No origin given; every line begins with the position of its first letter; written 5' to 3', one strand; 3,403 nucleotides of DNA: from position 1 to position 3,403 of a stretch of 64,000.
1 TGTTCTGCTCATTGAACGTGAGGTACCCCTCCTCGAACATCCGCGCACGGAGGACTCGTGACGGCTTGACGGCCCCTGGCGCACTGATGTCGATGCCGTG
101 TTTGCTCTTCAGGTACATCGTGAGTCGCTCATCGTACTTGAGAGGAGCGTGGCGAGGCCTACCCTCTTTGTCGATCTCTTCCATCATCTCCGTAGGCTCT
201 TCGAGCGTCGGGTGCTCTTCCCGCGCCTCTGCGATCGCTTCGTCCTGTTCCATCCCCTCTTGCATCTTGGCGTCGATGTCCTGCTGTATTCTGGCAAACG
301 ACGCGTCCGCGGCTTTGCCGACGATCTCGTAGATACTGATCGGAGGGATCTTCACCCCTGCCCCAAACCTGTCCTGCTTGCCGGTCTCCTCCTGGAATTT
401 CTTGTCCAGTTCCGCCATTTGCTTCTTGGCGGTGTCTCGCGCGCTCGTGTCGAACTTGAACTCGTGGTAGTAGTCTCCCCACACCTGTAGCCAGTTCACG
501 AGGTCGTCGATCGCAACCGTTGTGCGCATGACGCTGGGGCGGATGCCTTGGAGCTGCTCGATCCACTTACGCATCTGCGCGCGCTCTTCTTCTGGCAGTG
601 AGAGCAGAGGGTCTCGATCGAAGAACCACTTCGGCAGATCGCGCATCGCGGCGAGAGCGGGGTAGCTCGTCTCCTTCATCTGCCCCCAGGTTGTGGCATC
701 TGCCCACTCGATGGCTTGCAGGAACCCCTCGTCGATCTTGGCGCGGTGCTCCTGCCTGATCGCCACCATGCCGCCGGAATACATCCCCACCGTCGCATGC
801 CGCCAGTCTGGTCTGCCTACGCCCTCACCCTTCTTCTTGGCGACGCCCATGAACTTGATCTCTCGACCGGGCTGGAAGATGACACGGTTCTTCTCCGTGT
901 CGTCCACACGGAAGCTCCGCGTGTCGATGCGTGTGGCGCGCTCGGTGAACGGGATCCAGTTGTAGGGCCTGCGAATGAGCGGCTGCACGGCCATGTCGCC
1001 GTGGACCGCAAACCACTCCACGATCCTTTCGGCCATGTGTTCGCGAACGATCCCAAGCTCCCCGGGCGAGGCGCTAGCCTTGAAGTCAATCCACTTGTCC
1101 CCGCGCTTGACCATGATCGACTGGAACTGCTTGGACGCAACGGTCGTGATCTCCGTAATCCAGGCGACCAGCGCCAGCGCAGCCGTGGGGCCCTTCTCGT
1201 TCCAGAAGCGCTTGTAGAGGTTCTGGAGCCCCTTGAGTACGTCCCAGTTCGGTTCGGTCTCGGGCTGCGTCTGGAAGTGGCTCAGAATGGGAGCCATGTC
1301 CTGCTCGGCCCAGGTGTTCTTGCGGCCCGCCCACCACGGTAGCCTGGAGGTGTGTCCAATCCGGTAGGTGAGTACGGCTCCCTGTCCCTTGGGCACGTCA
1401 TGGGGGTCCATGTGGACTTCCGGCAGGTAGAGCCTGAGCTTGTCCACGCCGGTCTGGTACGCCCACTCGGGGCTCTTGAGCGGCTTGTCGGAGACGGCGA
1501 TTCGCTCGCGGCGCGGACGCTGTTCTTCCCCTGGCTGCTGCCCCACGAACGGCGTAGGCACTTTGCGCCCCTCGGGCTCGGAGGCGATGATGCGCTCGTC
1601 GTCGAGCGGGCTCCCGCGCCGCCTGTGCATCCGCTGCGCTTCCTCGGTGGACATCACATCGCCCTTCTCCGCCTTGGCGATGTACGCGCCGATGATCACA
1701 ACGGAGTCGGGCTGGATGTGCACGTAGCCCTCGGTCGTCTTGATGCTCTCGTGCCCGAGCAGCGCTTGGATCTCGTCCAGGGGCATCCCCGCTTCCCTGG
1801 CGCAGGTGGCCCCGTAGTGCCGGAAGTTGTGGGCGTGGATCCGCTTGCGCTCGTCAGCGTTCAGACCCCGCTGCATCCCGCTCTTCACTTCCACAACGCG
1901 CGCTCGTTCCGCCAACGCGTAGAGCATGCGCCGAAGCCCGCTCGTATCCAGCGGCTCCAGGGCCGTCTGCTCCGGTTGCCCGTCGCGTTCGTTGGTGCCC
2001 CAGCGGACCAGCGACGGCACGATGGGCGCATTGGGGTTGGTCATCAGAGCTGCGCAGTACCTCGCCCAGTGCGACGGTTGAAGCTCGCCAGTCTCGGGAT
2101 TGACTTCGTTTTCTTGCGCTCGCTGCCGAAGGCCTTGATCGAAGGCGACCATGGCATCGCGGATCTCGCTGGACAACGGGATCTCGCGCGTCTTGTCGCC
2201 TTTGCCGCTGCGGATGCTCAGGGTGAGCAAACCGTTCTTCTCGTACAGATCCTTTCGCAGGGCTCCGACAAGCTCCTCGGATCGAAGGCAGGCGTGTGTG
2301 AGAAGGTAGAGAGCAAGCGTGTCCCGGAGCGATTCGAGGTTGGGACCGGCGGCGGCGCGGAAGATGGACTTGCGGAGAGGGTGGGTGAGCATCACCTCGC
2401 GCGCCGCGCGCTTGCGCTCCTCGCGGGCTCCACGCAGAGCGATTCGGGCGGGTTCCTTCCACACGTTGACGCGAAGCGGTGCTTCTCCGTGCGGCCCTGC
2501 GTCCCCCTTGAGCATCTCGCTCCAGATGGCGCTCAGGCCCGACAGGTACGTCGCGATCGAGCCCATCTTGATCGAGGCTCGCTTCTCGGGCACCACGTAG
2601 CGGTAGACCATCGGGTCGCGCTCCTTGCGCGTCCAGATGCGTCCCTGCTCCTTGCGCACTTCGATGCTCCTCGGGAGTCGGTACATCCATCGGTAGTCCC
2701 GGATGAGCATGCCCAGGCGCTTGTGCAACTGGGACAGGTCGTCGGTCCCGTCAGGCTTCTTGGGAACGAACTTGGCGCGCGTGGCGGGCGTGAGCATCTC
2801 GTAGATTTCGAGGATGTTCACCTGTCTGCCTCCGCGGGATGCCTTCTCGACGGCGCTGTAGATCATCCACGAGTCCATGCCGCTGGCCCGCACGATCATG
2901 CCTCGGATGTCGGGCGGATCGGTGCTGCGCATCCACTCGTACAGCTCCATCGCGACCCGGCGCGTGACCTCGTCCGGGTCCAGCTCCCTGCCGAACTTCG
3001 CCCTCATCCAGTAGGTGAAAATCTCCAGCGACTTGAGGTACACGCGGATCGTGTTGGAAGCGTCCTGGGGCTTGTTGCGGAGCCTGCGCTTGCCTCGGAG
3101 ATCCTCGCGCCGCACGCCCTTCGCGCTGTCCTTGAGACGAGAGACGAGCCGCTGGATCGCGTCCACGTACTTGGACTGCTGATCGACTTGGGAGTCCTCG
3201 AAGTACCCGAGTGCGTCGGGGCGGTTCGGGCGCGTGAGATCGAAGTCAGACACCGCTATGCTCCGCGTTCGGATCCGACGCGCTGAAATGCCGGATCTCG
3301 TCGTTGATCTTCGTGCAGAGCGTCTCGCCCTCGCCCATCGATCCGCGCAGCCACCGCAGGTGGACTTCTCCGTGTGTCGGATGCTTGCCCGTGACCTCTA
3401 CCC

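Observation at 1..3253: Giant tyrosine recombinase (>=1084 aa) with the catalytic domain in the middle and a C-terminal extension longer than 570 aa, truncated by the window edge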

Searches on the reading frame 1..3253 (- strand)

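Call 4: search_protein_families(library=pfam, proteins=[window:1-3253:-], max_evalue=1)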
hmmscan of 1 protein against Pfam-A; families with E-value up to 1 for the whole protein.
window:1-3253:- (1084 aa): 3 families
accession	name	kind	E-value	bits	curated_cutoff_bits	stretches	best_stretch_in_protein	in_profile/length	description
PF00589.27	Phage_integrase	-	3.1e-17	63.3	27.1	1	298-514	12-169/172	Phage integrase family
PF09278.17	MerR-DNA-bind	-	0.09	13.9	25.4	1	484-500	9-25/65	MerR, DNA binding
PF20870.2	FAM186A-B_N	-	0.17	11.8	27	0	971-1034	6-68/243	FAM186A/B, N-terminal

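Call 5: search_protein_families(library=phrogs, proteins=[window:1-3253:-], max_evalue=0.1)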
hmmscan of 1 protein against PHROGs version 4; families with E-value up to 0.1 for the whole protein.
window:1-3253:- (1084 aa): 5 families
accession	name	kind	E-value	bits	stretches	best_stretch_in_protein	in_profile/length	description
phrog_1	-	integration and excision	8.6e-23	82.4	1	228-518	224-440/611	integrase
phrog_216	-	integration and excision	2.8e-19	70.3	1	307-518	72-229/301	integrase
phrog_23271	-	unknown function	2.8e-05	25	1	472-513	9-50/67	-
phrog_7685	-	integration and excision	0.0028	18.3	1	464-515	171-225/240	integrase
phrog_21636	-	unknown function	0.014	16.3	0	469-501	7-40/61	-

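Call 9: search_dna_similar(query=window:1-3253:-, collection=phages, mode=protein, max_rows=25)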
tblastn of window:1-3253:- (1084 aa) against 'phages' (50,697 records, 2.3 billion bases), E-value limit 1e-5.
Records with a match: 1; places in all: 1; records where one place covers at least 80% of the query: 0.
Best place of each record, by identity: <60% 1.
By first word of the organism name: Bacteriophage 1.
By host as written in the record: - 1.
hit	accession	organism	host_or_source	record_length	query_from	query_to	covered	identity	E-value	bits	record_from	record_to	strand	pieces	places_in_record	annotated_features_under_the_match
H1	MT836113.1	Bacteriophage sp.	human fecal samples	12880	310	570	24%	21.5%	8e-6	56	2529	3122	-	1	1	record has no annotation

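Call 10: find_homologous_proteins(query=window:1-3253:-)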
Query window:1-3253:- (1084 aa): 11 proteins with E <= 0.001 among 8000 candidates.
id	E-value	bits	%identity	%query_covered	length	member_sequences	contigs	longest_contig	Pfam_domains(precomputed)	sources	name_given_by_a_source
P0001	0.0e+0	2490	100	100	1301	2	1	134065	PF00589.28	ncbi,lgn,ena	ncbi:MAG: site-specific integrase [bacterium]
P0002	0.0e+0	1655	67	100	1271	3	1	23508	PF00589.28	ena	-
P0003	0.0e+0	1604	65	100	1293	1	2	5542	PF00589.28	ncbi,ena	-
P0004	0.0e+0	1540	62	100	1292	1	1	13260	PF00589.28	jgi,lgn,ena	-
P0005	1.0e-206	707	42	86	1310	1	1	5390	PF00589.28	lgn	-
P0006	7.9e-193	661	43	68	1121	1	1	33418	PF00589.28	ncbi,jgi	ncbi:MAG: tyrosine-type recombinase/integrase [Planctomycetota bacterium]|jgi:integrase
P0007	4.1e-176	606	37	85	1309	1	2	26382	PF00589.28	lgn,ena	-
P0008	2.9e-166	573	39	69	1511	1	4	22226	PF00589.28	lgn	-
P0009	1.1e-164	568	36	85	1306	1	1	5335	PF00589.28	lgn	-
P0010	8.6e-161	555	35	90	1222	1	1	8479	PF00589.28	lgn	-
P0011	1.0e-148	515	36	69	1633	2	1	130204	PF00589.28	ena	-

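Call 12: find_encoding_contigs(protein=P0001, flank=10000, max_places=4)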
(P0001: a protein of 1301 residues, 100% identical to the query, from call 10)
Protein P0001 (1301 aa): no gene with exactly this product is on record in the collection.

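Call 17: find_encoding_contigs(protein=P0011, flank=10000, max_places=3)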
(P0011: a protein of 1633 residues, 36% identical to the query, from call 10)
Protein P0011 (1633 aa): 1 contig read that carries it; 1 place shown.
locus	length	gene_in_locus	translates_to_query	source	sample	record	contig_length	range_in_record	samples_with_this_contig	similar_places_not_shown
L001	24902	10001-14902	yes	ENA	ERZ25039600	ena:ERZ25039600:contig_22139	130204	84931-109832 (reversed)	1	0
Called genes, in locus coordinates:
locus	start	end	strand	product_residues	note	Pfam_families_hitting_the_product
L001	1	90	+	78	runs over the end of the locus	-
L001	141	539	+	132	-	-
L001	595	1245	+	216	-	PF10979:DUF2786, PF23771:DUF7168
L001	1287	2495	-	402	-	PF12323:HTH_OrfB_IS605, PF01385:OrfB_IS605, PF07282:Cas12f1-like_TNB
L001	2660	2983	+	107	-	-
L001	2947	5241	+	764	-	PF00176:SNF2-rel_dom, PF00270:DEAD (faint), PF00271:Helicase_C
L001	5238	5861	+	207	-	-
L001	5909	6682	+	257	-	-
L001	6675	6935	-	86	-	-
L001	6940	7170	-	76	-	-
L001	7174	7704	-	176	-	PF18905:DUF5661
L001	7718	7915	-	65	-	-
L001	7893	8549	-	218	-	PF00535:Glycos_transf_2, PF13641:Glyco_tranf_2_3 (faint)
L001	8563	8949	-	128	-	-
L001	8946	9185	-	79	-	-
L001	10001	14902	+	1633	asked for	PF00589:Phage_integrase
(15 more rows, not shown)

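Call 18: find_encoding_contigs(protein=P0006, flank=10000, max_places=3)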
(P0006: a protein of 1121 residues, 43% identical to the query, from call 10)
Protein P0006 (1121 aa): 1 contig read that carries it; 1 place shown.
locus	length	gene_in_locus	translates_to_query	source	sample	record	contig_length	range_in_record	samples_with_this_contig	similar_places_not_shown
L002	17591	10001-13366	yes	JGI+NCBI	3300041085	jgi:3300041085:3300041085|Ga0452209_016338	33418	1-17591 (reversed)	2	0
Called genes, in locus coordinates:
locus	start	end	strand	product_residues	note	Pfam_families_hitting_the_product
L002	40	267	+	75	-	-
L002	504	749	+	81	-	-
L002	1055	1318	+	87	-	-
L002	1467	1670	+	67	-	-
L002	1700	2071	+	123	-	-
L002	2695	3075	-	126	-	-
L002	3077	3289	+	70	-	-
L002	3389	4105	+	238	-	-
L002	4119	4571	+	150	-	PF01078:Mg_chelatase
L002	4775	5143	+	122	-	-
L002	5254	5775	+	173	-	-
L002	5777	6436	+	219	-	PF10979:DUF2786, PF23771:DUF7168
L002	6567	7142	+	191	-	-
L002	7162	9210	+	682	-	PF04851:ResIII, PF00176:SNF2-rel_dom, PF00270:DEAD (weak), PF00271:Helicase_C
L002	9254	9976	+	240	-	-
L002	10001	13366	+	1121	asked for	PF00589:Phage_integrase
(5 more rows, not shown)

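Call 25: search_solved_structures(query=A1, max_evalue=0.001)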
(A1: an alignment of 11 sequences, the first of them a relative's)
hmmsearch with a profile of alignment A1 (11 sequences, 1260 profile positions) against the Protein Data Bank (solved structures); distinct sequences matched with E-value up to 0.001: 9.
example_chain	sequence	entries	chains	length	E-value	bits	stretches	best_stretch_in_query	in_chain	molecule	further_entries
1a0p_A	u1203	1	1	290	6.4e-16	60.5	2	289-362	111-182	SITE-SPECIFIC RECOMBINASE XERD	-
5dcf_A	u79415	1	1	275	1.4e-15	59.4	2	290-362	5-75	Tyrosine recombinase XerD,DNA translocase FtsK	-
9i5v_14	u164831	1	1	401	2.4e-14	55.3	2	472-551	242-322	Ribosome-associated translation inhibitor RaiA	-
4a8e_A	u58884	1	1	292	4.3e-12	47.9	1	471-516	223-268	PROBABLE TYROSINE RECOMBINASE XERC-LIKE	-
5hxy_A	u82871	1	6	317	1.3e-11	46.3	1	458-515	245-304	Tyrosine recombinase XerA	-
5jjv_A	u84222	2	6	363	1.6e-07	32.7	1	309-360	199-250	Tyrosine recombinase XerH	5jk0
2a3v_A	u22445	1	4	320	5.1e-06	27.7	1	468-513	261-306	site-specific recombinase IntI4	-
5vfz_A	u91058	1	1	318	6.1e-05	24.2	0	473-513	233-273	Gp33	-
6en0_A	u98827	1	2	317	0.00079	20.5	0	470-509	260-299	Int protein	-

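Call 31: find_encoding_contigs(protein=P0002, flank=10000, max_places=3)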
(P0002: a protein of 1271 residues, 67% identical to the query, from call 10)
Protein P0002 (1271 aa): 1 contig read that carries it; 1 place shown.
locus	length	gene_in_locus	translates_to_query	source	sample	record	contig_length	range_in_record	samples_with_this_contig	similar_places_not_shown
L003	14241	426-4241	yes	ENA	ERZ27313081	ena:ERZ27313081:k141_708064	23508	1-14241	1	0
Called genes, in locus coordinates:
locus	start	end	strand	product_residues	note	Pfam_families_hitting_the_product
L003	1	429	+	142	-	?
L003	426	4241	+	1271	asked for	PF00589:Phage_integrase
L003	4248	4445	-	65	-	-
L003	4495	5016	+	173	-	-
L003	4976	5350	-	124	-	-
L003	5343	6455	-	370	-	PF20706:GT4-conflict, PF00534:Glycos_transf_1, PF13692:Glyco_trans_1_4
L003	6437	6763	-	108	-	-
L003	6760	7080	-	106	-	-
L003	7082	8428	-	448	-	-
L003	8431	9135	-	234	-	-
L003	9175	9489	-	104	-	-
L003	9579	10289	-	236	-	PF00226:DnaJ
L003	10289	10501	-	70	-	-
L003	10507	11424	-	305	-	-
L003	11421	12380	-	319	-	-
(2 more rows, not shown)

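Call 32: find_encoding_contigs(protein=P0007, flank=10000, max_places=3)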
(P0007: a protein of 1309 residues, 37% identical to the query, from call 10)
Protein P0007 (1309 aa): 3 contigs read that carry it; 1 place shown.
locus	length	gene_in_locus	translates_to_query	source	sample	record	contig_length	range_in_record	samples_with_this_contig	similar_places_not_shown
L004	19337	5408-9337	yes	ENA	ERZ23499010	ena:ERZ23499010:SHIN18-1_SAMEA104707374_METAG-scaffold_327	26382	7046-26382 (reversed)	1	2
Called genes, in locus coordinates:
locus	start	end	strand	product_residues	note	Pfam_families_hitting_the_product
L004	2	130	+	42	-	?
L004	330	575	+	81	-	-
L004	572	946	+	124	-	-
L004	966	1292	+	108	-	-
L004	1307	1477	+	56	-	-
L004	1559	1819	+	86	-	-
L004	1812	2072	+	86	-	-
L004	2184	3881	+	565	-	PF00270:DEAD, PF04851:ResIII, PF00176:SNF2-rel_dom, PF00271:Helicase_C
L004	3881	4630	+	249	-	-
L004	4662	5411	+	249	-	-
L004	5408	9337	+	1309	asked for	PF00589:Phage_integrase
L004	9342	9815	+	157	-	-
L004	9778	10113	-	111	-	PF03459:TOBE (faint)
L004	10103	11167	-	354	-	PF20706:GT4-conflict, PF00534:Glycos_transf_1, PF13692:Glyco_trans_1_4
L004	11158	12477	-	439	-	-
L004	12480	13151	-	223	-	-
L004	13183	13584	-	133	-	-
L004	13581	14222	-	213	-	PF00226:DnaJ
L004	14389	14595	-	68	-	-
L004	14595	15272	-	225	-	-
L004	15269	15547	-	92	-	-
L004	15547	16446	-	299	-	-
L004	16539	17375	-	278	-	-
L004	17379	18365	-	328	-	-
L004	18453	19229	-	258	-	-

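Call 33: search_protein_families(library=phrogs, proteins=[L004:11158-12477:-, L004:12480-13151:-, L004:14595-15272:-, L004:15547-16446:-, L004:16539-17375:-, L004:17379-18365:-, L004:18453-19229:-, L004:3881-4630:+, L004:4662-5411:+, L004:9342-9815:+], max_evalue=0.01)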
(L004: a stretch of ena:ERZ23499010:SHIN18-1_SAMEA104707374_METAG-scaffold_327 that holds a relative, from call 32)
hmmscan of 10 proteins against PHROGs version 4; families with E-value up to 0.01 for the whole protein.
L004:11158-12477:- (439 aa): 2 families
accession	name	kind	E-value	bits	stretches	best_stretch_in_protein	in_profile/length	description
phrog_2170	-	moron, auxiliary metabolic gene and host takeover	7.2e-12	46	1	175-396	130-333/374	glycosyltransferase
phrog_4356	-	moron, auxiliary metabolic gene and host takeover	0.00043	20.6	0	306-341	182-217/307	glycosyltransferase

L004:12480-13151:- (223 aa): 0 families

L004:14595-15272:- (225 aa): 0 families

L004:15547-16446:- (299 aa): 0 families

L004:16539-17375:- (278 aa): 0 families

L004:17379-18365:- (328 aa): 0 families

L004:18453-19229:- (258 aa): 0 families

L004:3881-4630:+ (249 aa): 0 families

L004:4662-5411:+ (249 aa): 0 families

L004:9342-9815:+ (157 aa): 0 families

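Call 42: search_protein_families(library=pfam, alignment_id=A4, max_evalue=0.001)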
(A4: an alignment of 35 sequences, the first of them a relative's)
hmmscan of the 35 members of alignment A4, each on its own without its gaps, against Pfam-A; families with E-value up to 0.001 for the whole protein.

A. member 1, P0001 (1301 aa): 1 family
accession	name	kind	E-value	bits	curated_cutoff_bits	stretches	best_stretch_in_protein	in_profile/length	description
PF00589.27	Phage_integrase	-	4.1e-17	62.9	27.1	1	299-514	13-169/172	Phage integrase family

B. families by the number of members that match (of 35 scanned): 2 families
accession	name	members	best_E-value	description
PF00589.27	Phage_integrase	35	2.5e-20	Phage integrase family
PF13495.12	Phage_int_SAM_4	6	6.5e-06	Phage integrase, N-terminal SAM-like domain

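Call 73: predict_structure(alignment_id=A7)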
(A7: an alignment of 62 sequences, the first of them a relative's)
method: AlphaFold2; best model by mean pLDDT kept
length: 1121 residues; sequences in the alignment: 62
mean_pLDDT: 81.9   pTM: 0.55
mean pLDDT of the five models: 81.9, 81.2, 80.2, 78.7, 77.6
residues with pLDDT >= 90: 547; 70-90: 364; 50-70: 75; < 50: 135
segments of 3 or more residues with pLDDT < 50: 1-21, 158-161, 554-572, 738-755, 1034-1040, 1046-1106
pLDDT, mean of each block of 10 residues (from residue 1): 35 39 71 85 83 67 90 94 91 95 86 92 96 97 96 76 82 90 94 87 94 92 93 89 66 87 86 69 96 95 97 96 96 94 92 93 97 93 96 97 88 90 93 96 97 95 96 91 94 93 67 79 83 80 94 50 42 74 92 85 78 94 91 90 83 83 88 83 89 92 95 93 95 65 35 48 84 96 91 84 93 96 91 95 95 92 91 82 77 89 92 71 68 83 94 86 88 91 77 74 75 83 68 48 47 44 44 45 43 35 51 76 43
secondary structure, 60 per line:
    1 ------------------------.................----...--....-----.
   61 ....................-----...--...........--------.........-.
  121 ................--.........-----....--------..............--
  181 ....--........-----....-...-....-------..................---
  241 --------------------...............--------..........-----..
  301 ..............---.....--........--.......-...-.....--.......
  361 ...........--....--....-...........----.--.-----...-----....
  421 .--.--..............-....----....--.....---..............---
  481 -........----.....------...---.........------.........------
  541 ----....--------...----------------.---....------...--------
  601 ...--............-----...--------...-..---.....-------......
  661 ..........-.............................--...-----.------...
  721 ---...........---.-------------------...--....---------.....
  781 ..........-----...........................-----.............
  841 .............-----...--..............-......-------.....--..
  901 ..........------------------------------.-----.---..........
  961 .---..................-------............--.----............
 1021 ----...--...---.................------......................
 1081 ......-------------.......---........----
elements in order (helices of 4 or more, strands of 3 or more residues): H25-41 H51-54 H60-80 H91-101 H110-118 H120-136 H141-147 H153-156 H165-178 E181-184 H187-194 H200-203 E209-212 H220-237 H261-275 H284-293 H299-314 H318-322 E329-332 E335-341 E347-351 H354-371 E374-377 E380-383 H385-395 H417-421 H427-440 E442-445 E450-453 H456-460 H464-477 H482-489 H494-498 H511-519 H526-534 E545-548 H580-583 E590-592 H606-613 E614-617 E623-625 H643-647 H655-670 H672-700 E703-705 E718-720 H724-734 H763-766 H776-790 H796-822 H828-853 H864-877 H879-882 H899-910 H951-961 H965-982 H990-1001 H1009-1020 H1036-1052 H1059-1086 H1100-1106 H1110-1117
